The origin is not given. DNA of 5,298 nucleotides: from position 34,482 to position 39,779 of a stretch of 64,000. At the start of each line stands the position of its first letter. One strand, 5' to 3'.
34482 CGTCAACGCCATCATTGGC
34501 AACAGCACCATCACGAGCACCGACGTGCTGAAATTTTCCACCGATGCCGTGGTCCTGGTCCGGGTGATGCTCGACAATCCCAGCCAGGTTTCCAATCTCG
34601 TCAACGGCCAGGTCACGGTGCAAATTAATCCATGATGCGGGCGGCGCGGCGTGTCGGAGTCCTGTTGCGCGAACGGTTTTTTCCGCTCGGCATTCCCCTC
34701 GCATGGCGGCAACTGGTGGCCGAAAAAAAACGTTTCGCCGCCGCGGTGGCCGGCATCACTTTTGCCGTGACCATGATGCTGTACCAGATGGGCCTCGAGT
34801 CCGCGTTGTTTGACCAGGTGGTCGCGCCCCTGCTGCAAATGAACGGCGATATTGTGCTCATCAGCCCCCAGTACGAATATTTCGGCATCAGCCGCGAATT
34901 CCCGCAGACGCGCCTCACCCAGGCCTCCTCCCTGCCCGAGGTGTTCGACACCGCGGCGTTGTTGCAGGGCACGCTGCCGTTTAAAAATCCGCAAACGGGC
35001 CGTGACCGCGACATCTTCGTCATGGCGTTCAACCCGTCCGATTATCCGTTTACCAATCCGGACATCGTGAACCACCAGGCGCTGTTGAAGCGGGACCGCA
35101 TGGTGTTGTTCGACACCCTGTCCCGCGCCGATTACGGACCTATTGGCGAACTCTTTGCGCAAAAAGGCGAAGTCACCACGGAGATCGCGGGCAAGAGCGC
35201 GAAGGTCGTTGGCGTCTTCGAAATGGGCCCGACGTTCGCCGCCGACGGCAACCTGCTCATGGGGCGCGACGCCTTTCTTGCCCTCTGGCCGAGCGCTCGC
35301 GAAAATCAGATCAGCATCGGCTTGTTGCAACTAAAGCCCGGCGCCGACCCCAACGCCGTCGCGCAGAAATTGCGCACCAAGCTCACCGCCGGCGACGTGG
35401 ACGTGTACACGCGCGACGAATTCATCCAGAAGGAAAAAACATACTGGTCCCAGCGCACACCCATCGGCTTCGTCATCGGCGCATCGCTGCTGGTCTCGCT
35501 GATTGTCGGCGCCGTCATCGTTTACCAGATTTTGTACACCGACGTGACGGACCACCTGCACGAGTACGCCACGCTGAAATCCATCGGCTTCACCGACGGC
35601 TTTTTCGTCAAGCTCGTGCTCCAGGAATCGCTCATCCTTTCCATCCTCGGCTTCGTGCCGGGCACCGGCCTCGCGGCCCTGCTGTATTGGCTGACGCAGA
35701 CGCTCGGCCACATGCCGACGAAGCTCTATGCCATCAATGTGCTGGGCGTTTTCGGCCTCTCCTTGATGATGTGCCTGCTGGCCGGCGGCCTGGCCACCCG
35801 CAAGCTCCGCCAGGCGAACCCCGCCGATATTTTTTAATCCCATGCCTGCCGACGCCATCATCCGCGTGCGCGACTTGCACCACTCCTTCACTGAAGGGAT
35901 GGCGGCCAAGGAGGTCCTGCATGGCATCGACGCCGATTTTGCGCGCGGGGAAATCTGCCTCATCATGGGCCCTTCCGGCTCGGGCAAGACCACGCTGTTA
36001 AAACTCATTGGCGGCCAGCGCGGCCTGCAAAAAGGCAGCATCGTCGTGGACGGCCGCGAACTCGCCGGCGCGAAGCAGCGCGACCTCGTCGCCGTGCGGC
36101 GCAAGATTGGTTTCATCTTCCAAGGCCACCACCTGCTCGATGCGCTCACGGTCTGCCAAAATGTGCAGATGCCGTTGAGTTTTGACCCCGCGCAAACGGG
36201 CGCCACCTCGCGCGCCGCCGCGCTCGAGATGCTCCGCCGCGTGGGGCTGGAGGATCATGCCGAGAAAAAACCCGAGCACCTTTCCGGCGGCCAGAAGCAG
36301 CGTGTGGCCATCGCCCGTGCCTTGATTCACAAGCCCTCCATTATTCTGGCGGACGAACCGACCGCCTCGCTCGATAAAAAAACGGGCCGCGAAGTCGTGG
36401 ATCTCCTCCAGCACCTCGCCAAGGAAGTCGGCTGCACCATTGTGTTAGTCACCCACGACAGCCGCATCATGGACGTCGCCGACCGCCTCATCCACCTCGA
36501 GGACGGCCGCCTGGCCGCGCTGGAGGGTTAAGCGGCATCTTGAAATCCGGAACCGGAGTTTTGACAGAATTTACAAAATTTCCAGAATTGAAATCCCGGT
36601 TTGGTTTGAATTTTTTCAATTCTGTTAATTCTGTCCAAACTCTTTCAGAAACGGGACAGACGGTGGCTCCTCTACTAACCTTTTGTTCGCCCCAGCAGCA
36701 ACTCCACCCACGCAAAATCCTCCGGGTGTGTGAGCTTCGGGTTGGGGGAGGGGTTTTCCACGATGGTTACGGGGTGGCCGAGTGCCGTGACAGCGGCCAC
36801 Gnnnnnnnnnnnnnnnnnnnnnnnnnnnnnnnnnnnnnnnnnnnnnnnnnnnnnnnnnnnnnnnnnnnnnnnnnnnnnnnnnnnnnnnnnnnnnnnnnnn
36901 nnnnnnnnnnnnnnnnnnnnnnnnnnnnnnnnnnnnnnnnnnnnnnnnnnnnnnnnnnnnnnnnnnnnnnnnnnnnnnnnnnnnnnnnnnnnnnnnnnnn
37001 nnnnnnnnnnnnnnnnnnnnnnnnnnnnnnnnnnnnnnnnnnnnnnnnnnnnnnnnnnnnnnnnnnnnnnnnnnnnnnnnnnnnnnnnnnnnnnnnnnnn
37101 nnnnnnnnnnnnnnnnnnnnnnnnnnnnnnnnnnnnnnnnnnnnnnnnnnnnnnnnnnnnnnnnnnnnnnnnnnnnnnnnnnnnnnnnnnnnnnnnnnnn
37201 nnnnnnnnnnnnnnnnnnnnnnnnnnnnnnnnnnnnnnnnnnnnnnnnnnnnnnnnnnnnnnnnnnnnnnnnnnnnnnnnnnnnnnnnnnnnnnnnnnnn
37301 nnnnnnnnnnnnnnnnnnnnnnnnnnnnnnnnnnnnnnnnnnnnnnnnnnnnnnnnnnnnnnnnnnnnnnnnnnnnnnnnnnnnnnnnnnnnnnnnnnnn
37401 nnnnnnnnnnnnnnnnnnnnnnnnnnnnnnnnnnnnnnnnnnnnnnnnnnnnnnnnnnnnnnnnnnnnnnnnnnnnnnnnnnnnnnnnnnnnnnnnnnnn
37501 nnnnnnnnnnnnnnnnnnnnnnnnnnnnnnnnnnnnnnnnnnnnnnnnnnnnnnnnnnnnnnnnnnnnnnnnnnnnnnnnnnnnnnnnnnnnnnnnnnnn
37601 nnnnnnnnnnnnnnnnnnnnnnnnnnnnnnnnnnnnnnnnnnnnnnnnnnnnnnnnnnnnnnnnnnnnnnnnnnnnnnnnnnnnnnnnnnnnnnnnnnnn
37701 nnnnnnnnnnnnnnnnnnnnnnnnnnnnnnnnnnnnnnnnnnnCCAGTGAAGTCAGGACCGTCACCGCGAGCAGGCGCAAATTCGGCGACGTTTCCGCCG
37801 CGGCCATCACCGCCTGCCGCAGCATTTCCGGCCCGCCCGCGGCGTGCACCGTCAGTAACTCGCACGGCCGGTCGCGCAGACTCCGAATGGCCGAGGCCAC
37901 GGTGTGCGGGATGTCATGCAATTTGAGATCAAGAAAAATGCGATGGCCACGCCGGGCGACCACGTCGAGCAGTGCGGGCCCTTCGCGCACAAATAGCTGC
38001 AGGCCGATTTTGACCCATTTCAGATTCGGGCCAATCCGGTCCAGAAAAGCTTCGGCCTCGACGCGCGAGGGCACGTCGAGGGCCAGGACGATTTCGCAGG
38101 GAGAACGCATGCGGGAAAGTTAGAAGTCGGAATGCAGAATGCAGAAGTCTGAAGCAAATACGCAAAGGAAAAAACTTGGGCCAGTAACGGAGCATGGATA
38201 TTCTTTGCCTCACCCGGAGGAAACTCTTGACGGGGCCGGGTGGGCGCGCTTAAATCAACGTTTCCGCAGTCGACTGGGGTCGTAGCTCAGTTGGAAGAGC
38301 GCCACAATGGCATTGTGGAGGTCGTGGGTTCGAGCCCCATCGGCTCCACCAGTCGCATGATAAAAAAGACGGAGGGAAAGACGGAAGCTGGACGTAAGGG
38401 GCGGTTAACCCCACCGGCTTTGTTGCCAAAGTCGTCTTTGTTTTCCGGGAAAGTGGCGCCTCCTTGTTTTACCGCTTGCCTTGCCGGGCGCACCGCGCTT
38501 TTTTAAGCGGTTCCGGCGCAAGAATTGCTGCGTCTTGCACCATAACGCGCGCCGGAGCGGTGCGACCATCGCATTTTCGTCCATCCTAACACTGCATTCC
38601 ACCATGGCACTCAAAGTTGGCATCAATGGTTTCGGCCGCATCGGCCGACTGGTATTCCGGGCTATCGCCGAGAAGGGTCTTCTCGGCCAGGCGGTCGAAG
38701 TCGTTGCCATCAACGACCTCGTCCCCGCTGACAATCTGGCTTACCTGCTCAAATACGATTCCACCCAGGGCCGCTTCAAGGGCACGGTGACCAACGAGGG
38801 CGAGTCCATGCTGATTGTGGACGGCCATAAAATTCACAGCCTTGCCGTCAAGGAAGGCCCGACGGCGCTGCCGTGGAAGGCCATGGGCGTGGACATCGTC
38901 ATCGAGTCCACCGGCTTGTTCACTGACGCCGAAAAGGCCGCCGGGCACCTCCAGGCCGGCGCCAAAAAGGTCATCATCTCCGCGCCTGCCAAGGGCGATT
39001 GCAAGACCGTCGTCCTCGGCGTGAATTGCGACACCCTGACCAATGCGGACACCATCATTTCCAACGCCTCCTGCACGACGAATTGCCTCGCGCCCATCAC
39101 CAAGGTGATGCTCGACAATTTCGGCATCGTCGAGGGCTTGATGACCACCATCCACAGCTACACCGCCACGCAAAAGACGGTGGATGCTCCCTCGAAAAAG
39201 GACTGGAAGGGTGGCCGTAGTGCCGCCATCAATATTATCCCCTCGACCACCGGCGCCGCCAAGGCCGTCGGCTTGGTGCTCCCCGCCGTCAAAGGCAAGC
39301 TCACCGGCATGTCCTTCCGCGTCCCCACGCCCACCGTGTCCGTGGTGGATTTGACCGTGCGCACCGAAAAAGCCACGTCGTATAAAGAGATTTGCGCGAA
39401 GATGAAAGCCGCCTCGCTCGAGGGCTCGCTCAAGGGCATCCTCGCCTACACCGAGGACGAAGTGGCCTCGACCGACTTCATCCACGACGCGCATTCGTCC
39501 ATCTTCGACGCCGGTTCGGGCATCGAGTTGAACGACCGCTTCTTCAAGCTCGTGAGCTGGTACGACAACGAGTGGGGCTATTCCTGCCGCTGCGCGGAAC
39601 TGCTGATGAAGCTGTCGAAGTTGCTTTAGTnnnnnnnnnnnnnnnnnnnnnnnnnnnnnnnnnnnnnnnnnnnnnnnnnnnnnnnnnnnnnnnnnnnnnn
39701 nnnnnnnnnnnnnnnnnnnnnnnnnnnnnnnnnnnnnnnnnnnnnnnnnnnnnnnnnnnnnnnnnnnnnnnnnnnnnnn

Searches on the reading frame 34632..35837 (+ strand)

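Call 15: search_protein_families(library=pfam, proteins=[window:34632-35837:+], max_evalue=0.001)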
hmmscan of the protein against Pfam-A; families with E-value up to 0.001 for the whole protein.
window:34632-35837:+ (401 aa): 2 families
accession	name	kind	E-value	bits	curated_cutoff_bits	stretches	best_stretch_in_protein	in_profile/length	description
PF02687.27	FtsX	-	6.9e-17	62.1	25.5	1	286-397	4-120/120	FtsX-like permease C-terminal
PF12704.14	MacB_PCD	-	3.9e-07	31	27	1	37-249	3-206/207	MacB-like periplasmic core domain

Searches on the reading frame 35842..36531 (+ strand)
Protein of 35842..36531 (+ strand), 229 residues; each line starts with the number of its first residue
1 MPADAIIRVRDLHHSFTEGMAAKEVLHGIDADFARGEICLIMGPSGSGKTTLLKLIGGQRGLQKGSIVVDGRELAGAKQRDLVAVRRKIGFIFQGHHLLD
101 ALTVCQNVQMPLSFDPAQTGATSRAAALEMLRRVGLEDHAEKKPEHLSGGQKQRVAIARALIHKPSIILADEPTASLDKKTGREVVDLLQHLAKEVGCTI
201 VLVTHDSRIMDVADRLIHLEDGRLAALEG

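Call 67: search_protein_families(library=pfam, proteins=[window:35842-36531:+], max_evalue=0.001)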
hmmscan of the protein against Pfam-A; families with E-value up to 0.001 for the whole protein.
window:35842-36531:+ (229 aa): 8 families
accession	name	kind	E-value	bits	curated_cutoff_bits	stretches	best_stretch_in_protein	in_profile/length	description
PF00005.33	ABC_tran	-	3.8e-35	121.9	25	1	26-175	1-137/137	ABC transporter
PF02463.25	SMC_N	-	1.2e-07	31.9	40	1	143-219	133-211/220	RecF/RecN/SMC N terminal domain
PF13304.12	AAA_21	-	1.5e-07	32.2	27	0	144-211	235-304/304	AAA domain, putative AbiEii toxin, Type IV TA system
PF13401.12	AAA_22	-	2.6e-06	28.2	27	1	37-204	6-122/130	AAA domain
PF13481.12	AAA_25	-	9.6e-06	25.8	27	0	33-53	30-50/195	AAA domain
PF09818.15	ABC_ATPase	-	5.5e-05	22.8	23.2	0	35-94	79-133/283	P-loop domain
PF13555.12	AAA_29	-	0.00019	21.6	27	1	27-53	13-39/61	P-loop containing region of AAA domain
PF25199.1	nSTAND_NTPase5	-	0.00091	19.5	34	0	31-54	36-59/145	Novel STAND NTPase 5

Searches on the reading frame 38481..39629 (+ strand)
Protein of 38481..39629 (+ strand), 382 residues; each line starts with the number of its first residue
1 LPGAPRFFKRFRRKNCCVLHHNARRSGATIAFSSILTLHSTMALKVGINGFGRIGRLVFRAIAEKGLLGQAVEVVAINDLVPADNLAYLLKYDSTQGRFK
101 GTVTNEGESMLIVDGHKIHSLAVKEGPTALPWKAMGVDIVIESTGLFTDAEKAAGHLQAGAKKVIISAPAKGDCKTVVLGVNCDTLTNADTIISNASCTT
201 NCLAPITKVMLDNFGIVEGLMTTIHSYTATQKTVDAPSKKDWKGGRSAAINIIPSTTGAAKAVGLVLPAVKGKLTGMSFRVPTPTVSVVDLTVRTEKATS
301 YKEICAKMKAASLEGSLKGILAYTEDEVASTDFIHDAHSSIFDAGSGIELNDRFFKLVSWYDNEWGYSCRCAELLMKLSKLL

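Call 67: search_protein_families(library=pfam, proteins=[window:38481-39629:+], max_evalue=0.001)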
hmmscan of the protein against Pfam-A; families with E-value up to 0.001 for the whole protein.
window:38481-39629:+ (382 aa): 2 families
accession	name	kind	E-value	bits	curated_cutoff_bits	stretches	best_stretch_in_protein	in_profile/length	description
PF02800.25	Gp_dh_C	-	9.7e-67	223.9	24.4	1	203-361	1-158/158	Glyceraldehyde 3-phosphate dehydrogenase, C-terminal domain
PF00044.30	Gp_dh_N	-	5.8e-35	120.1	31.7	1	45-149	2-100/101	Glyceraldehyde 3-phosphate dehydrogenase, NAD binding domain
